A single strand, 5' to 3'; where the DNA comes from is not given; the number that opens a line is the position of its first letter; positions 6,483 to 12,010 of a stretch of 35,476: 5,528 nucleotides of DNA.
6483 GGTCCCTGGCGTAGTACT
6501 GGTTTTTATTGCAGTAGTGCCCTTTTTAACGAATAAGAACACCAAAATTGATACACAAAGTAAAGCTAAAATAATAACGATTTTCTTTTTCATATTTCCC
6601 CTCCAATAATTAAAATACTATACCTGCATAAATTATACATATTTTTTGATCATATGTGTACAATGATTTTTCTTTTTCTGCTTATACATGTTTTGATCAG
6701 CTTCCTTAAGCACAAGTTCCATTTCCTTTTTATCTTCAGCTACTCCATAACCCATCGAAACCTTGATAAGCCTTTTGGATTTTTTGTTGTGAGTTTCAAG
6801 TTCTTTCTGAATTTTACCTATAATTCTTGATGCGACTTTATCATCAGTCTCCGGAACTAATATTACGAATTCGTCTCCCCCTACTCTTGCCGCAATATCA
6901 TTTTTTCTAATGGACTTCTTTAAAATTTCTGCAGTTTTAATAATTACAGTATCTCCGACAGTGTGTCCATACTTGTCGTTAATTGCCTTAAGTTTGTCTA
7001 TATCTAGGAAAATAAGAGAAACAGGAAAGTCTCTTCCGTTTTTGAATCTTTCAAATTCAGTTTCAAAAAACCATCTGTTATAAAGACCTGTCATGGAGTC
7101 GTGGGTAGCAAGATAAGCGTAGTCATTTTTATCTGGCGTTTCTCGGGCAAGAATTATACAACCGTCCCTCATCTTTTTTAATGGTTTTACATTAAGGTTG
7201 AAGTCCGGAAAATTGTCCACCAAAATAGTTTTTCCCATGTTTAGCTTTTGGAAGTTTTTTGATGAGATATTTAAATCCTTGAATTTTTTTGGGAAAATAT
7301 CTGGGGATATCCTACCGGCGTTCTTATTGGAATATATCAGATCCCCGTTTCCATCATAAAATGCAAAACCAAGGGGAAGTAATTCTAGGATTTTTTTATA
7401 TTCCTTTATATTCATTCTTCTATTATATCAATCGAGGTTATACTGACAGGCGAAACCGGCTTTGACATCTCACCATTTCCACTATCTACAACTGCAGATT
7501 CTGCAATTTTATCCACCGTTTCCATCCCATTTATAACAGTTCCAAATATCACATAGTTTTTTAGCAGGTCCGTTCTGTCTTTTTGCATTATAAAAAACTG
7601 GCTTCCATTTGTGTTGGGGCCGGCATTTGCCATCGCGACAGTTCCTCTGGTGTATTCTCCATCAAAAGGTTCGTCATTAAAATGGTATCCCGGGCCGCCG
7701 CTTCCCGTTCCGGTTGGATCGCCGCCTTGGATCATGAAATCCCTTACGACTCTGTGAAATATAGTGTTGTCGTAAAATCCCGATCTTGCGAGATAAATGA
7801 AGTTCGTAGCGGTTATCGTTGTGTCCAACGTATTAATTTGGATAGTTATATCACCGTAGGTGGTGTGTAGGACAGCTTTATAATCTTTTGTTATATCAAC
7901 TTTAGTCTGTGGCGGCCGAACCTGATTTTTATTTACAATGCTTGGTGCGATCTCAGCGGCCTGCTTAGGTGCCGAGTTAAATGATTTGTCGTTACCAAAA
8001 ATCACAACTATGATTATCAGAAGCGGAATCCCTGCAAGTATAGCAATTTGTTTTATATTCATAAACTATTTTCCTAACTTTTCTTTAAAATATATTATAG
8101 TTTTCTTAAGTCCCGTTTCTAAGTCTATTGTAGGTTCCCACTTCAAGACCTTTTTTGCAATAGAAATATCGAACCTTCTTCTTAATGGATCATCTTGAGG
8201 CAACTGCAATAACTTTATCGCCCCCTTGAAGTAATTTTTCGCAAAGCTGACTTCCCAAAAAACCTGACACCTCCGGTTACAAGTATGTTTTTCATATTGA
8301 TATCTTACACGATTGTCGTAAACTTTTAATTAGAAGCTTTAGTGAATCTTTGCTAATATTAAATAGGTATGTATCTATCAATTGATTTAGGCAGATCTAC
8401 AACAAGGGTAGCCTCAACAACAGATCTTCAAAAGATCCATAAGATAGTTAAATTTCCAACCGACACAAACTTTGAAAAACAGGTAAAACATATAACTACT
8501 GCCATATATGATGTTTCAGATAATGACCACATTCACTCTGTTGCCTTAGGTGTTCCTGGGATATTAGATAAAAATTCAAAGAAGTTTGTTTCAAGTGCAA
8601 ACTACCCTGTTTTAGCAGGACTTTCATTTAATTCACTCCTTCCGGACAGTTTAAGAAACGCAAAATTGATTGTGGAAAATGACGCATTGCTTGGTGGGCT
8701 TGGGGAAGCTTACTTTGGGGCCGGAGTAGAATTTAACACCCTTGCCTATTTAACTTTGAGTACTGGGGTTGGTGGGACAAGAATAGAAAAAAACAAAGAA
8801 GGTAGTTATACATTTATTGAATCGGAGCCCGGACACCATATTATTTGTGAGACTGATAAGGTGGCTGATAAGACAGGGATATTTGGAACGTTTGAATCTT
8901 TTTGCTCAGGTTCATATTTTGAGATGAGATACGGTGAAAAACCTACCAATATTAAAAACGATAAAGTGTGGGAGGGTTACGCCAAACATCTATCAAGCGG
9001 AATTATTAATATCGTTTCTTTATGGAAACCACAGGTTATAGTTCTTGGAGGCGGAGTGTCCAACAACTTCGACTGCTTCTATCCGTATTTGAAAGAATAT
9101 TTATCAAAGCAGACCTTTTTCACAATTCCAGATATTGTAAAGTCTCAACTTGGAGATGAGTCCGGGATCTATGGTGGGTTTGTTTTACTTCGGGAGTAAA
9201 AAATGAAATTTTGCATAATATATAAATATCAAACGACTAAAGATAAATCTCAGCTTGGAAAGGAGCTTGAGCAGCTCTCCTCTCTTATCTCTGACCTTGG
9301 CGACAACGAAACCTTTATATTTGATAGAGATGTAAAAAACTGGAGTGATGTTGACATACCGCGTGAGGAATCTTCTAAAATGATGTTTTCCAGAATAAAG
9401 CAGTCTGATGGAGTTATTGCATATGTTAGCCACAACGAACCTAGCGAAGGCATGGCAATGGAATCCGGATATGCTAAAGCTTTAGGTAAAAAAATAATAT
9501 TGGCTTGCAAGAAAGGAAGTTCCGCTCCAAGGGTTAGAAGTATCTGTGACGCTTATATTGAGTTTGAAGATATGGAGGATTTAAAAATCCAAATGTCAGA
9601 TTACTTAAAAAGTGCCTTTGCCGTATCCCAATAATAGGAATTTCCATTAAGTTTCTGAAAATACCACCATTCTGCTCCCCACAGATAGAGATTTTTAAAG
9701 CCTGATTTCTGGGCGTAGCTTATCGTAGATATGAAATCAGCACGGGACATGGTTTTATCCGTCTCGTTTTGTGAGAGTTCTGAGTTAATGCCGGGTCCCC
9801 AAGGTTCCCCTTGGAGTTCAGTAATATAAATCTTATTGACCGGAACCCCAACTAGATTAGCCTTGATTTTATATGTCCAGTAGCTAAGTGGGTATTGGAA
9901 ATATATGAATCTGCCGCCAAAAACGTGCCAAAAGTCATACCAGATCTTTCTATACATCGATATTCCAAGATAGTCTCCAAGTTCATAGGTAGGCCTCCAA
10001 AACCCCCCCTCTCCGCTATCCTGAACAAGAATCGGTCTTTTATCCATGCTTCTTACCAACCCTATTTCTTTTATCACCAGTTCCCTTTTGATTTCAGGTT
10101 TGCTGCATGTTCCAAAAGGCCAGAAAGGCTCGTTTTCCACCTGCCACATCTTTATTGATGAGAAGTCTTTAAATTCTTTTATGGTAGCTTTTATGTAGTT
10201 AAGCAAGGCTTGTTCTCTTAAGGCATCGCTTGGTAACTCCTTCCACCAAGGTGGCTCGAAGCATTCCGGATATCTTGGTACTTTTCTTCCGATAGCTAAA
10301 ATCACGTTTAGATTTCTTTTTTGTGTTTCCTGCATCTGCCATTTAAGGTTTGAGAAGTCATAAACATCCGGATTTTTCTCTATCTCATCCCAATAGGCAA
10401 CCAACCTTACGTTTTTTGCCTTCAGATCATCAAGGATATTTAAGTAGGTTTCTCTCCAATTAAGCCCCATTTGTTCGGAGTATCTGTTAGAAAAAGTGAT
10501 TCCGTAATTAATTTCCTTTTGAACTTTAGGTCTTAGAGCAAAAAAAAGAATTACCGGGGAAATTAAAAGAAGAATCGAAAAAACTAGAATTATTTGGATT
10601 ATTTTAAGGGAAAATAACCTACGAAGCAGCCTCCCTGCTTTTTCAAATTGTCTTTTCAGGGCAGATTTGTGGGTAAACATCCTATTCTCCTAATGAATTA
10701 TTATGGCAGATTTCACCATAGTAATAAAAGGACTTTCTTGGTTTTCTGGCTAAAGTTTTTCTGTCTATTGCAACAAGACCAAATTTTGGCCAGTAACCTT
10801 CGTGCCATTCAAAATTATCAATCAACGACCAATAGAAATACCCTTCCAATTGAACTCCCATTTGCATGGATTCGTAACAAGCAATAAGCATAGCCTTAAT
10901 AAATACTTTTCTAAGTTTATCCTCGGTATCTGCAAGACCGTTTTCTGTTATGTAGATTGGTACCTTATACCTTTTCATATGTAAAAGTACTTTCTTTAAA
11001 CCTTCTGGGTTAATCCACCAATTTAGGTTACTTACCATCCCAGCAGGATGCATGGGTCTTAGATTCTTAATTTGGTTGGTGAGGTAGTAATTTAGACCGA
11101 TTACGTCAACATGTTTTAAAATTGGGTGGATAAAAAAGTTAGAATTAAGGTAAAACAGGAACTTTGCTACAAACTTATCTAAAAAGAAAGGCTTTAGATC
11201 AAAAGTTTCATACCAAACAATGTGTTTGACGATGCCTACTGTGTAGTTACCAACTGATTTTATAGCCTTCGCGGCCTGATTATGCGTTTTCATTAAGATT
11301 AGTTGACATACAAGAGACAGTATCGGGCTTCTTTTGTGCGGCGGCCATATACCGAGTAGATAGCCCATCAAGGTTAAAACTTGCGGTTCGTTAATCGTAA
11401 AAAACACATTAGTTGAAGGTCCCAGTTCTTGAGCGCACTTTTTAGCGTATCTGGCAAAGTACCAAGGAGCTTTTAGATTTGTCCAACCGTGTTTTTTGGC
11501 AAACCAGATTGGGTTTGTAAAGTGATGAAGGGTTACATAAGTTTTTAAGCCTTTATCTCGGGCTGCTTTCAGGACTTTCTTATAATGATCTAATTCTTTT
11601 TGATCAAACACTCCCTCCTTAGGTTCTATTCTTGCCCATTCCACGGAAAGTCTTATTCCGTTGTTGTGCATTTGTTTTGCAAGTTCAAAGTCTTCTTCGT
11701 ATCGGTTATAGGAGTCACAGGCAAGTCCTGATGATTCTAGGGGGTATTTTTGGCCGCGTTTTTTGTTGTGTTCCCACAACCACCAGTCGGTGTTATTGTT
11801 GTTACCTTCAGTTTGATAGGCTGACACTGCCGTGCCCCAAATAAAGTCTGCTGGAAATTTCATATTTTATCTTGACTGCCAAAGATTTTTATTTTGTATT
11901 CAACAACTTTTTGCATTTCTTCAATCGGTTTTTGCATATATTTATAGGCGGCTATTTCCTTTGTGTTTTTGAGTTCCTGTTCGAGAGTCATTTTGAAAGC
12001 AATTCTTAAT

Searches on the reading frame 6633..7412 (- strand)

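Call 33: search_protein_families(library=pfam, proteins=[window:6633-7412:-], max_evalue=0.0001)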
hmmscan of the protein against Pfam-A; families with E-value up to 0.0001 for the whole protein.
window:6633-7412:- (259 aa): 2 families
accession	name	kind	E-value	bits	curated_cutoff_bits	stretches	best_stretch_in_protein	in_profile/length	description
PF00990.26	GGDEF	-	7.5e-42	143.3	23.8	1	102-249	1-158/161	Diguanylate cyclase, GGDEF domain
PF22335.1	Cas10-Cmr2_palm2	-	6.2e-05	23.6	27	0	176-249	56-126/133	Cas10/Cmr2, second palm domain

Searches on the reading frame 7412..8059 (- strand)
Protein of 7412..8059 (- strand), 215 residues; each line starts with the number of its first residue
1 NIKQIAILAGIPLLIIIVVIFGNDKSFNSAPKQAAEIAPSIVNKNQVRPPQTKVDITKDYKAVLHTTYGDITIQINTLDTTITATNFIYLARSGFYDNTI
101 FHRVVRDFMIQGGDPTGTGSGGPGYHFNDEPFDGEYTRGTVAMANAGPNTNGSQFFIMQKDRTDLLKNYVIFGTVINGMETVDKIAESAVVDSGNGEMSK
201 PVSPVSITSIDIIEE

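Call 89: search_protein_families(library=pfam, proteins=[window:7412-8059:-], max_evalue=0.001)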
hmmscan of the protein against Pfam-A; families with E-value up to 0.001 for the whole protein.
window:7412-8059:- (215 aa): 1 family
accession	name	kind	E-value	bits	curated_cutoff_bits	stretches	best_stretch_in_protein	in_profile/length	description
PF00160.26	Pro_isomerase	-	1.4e-41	142.8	21.7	1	64-210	4-157/159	Cyclophilin type peptidyl-prolyl cis-trans isomerase/CLD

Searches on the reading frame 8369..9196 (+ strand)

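Call 33: search_protein_families(library=pfam, proteins=[window:8369-9196:+], max_evalue=0.0001)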
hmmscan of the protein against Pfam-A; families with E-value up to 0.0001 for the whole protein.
window:8369-9196:+ (276 aa): 1 family
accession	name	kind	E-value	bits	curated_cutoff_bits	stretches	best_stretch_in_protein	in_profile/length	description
PF00480.26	ROK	-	6.1e-31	108.5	22.9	1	2-275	1-292/294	ROK family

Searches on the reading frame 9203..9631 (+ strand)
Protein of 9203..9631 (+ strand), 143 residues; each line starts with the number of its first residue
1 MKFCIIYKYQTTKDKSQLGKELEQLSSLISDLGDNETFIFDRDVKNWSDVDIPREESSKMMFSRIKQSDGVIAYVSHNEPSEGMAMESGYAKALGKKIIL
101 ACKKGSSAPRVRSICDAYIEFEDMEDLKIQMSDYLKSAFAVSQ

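Call 89: search_protein_families(library=pfam, proteins=[window:9203-9631:+], max_evalue=0.001)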
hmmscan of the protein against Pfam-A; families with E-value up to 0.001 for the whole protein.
window:9203-9631:+ (143 aa): 1 family
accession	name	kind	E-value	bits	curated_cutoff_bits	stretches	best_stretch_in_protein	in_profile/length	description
PF05014.21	Nuc_deoxyrib_tr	-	2.2e-09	37.9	28.8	1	62-107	57-102/117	Nucleoside 2-deoxyribosyltransferase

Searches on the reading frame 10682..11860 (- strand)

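Call 33: search_protein_families(library=pfam, proteins=[window:10682-11860:-], max_evalue=0.0001)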
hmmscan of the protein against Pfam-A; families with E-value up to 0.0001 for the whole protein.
window:10682-11860:- (392 aa): 3 families
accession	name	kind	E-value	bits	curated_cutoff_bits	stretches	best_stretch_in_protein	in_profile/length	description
PF00232.24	Glyco_hydro_1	-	1.1e-76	258.6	22.6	2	1-249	4-255/453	Glycosyl hydrolase family 1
PF00150.24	Cellulase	-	2.4e-09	37.5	23.5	1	43-242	10-200/272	Cellulase (glycosyl hydrolase family 5)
PF02449.21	Glyco_hydro_42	-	3.3e-07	30.4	21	1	52-124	10-80/376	Beta-galactosidase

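Call 78: search_protein_families(library=ncbifam, proteins=[window:10682-11860:-], max_evalue=0.00001)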
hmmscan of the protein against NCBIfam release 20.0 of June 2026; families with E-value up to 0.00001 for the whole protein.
window:10682-11860:- (392 aa): 8 families
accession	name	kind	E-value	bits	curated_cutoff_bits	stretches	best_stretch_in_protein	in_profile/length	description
TIGR03356.1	BGL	equivalog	5.9e-76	256.1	478.5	2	2-249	1-251/427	GH1 family beta-glucosidase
NF010036.0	PRK13511.1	subfamily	4.6e-56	190.4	610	2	1-214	4-218/469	6-phospho-beta-galactosidase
NF041004.1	Beta_gal_BgaS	equivalog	9.4e-55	186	475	2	85-390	123-468/479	beta-galactosidase BgaS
TIGR01233.1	lacG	equivalog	1.4e-40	139.6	561.2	2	2-212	4-215/472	6-phospho-beta-galactosidase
NF007356.0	PRK09852.1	subfamily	9.6e-28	97.1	623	2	44-162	63-184/474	6-phospho-beta-glucosidase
NF007154.0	PRK09589.1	subfamily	1.6e-21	76.6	624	2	37-158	55-176/476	6-phospho-beta-glucosidase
NF007158.0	PRK09593.1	subfamily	3.9e-20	72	639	2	47-160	68-184/478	6-phospho-beta-glucosidase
NF011589.0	PRK15014.1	subfamily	3.9e-18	66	686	1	36-158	56-178/477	6-phospho-beta-glucosidase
